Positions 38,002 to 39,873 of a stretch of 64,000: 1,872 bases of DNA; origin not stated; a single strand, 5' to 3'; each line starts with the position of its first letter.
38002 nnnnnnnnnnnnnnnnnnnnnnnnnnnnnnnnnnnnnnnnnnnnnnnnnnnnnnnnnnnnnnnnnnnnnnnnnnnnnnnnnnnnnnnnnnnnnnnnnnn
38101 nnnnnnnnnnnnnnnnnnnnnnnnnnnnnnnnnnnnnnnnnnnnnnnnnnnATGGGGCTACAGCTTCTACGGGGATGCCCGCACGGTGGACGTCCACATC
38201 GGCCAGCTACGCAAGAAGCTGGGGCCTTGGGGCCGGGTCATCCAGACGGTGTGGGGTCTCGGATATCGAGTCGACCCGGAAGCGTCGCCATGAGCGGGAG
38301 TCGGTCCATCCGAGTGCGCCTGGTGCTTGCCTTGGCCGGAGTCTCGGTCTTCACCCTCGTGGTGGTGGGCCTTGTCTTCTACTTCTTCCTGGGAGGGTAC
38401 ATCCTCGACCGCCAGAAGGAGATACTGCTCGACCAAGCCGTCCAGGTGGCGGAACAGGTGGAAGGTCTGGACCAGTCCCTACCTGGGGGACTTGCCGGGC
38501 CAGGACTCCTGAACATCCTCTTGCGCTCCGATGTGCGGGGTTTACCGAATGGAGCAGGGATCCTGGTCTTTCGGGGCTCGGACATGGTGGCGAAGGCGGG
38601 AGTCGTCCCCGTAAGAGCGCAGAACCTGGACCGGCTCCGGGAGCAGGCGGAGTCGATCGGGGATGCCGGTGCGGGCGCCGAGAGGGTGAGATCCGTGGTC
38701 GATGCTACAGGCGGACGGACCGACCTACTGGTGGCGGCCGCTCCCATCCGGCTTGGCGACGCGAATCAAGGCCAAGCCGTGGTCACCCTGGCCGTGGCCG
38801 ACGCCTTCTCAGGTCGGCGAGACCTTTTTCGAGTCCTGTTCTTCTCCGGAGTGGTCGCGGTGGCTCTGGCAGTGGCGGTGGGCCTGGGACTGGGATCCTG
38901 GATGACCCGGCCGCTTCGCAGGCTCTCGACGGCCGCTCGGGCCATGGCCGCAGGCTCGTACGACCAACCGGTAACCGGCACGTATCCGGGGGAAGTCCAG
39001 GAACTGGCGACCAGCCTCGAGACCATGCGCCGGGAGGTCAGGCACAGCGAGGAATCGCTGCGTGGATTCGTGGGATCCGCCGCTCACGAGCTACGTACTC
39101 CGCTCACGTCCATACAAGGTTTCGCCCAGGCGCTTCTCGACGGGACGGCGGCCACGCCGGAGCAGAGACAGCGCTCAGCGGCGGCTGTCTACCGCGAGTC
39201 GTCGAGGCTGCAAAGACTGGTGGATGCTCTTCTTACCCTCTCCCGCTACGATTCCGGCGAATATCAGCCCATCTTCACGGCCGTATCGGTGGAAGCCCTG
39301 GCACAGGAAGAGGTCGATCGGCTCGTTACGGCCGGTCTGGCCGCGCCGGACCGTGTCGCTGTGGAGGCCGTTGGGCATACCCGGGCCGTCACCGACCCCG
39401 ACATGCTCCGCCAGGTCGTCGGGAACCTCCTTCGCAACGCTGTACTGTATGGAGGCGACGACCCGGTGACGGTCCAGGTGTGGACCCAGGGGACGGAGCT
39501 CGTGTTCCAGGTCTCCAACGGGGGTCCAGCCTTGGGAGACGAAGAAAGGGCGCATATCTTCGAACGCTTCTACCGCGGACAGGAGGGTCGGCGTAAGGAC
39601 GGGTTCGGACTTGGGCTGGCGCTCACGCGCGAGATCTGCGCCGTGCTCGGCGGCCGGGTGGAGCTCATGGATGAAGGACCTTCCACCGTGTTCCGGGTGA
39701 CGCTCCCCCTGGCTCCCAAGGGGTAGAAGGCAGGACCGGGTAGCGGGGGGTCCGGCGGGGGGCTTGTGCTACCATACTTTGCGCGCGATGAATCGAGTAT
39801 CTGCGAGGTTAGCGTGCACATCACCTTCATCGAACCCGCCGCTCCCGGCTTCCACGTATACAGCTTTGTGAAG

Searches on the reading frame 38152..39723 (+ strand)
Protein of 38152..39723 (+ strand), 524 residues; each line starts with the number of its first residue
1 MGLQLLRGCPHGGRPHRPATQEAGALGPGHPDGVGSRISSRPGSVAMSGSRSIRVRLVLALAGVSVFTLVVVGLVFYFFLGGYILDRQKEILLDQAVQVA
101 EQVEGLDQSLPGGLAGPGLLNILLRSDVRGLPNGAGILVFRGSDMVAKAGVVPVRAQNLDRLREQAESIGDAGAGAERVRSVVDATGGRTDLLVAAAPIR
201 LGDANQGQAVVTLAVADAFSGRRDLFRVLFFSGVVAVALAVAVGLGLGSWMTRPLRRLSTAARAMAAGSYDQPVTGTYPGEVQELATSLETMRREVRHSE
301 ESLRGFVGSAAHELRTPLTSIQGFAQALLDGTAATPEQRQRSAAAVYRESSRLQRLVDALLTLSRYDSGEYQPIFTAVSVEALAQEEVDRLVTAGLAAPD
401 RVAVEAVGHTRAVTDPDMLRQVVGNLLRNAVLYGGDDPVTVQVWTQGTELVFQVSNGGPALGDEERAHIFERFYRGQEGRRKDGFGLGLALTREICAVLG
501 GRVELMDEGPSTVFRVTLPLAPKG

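Call 58: search_protein_families(library=pfam, proteins=[window:38152-39723:+, window:38175-39593:+], max_evalue=0.0001)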
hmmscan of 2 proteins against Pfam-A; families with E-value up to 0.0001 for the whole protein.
window:38152-39723:+ (524 aa): 3 families
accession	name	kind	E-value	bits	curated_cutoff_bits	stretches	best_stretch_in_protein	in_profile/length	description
PF02518.31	HATPase_c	-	2.9e-21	76.4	26.4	1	415-521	2-110/111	Histidine kinase-, DNA gyrase B-, and HSP90-like ATPase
PF00512.31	HisKA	-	1e-18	67.5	26.9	1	303-369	2-66/66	His Kinase A (phospho-acceptor) domain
PF00672.30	HAMP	-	7.5e-13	49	25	1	247-297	2-52/53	HAMP domain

window:38175-39593:+ (473 aa): 0 families
